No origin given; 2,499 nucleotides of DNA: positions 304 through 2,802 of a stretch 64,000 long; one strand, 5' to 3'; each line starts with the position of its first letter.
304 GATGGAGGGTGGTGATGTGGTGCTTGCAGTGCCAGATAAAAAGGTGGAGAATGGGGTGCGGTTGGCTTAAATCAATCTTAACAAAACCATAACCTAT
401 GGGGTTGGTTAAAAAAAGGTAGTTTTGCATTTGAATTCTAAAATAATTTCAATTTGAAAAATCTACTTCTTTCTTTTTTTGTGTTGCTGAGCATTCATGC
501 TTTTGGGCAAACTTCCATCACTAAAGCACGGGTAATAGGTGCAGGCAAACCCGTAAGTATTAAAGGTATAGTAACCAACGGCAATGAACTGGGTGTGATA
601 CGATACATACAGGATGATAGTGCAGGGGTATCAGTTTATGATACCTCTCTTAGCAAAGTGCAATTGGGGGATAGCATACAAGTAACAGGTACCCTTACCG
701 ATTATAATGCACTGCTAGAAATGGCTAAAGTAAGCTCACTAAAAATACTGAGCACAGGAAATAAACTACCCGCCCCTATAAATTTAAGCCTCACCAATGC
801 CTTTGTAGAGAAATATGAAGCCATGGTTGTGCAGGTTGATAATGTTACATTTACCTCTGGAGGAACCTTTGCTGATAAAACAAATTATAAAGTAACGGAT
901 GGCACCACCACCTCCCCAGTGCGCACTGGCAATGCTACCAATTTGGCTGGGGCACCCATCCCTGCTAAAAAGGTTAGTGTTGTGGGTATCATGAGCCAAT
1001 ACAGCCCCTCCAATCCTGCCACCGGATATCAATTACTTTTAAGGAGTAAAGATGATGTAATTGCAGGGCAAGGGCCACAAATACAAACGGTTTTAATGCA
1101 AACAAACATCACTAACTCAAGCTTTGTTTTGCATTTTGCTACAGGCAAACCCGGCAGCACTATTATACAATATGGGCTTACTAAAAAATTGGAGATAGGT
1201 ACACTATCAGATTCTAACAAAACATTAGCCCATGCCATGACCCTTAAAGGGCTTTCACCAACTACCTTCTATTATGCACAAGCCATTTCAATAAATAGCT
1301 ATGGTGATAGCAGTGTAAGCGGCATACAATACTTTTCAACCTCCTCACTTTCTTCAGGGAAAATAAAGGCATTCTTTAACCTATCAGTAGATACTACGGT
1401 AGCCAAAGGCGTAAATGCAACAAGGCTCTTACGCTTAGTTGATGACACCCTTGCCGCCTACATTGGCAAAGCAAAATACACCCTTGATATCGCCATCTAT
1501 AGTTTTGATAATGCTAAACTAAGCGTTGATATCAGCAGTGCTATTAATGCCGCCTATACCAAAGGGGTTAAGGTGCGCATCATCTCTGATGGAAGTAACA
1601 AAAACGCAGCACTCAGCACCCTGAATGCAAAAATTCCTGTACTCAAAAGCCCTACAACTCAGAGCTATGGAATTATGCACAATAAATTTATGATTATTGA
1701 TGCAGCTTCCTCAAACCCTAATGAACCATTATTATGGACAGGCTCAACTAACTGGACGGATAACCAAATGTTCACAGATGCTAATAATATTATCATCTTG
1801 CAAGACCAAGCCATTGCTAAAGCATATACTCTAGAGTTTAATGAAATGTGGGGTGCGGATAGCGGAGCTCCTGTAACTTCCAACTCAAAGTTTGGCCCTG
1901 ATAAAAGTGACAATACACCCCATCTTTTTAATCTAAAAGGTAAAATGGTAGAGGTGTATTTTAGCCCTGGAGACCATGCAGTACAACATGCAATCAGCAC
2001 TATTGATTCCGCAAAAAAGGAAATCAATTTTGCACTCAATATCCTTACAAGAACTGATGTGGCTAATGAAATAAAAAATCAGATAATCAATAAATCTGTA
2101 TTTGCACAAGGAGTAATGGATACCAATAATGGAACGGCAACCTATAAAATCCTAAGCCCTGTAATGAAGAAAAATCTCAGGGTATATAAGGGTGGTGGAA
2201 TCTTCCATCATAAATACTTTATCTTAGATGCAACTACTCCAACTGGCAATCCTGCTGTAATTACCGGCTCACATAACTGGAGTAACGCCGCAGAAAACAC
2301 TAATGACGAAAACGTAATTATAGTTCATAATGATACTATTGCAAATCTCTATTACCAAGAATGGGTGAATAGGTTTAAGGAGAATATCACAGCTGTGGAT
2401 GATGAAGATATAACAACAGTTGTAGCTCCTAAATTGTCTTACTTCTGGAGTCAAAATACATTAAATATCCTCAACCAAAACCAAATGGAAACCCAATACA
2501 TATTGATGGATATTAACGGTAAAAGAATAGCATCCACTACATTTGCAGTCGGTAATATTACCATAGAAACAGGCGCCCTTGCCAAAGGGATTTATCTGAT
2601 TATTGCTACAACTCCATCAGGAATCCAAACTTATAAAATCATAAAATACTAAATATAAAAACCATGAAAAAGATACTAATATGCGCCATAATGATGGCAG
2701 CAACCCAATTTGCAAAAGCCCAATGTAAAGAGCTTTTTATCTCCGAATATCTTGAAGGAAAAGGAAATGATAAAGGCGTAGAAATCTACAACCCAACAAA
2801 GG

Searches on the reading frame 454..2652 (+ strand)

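Call 108: search_protein_families(library=pfam, proteins=[window:454-2652:+], max_evalue=0.001)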
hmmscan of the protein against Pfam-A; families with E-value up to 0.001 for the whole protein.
window:454-2652:+ (732 aa): 3 families
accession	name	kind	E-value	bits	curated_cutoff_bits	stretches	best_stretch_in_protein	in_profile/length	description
PF13091.12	PLDc_2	-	1.5e-34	119.1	27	2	334-466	2-132/132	PLD-like domain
PF18962.6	Por_Secre_tail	-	2.4e-05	25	27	1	667-730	7-74/75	Secretion system C-terminal sorting domain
PF00041.27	fn3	-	0.00014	22.5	25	1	215-287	8-76/84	Fibronectin type III domain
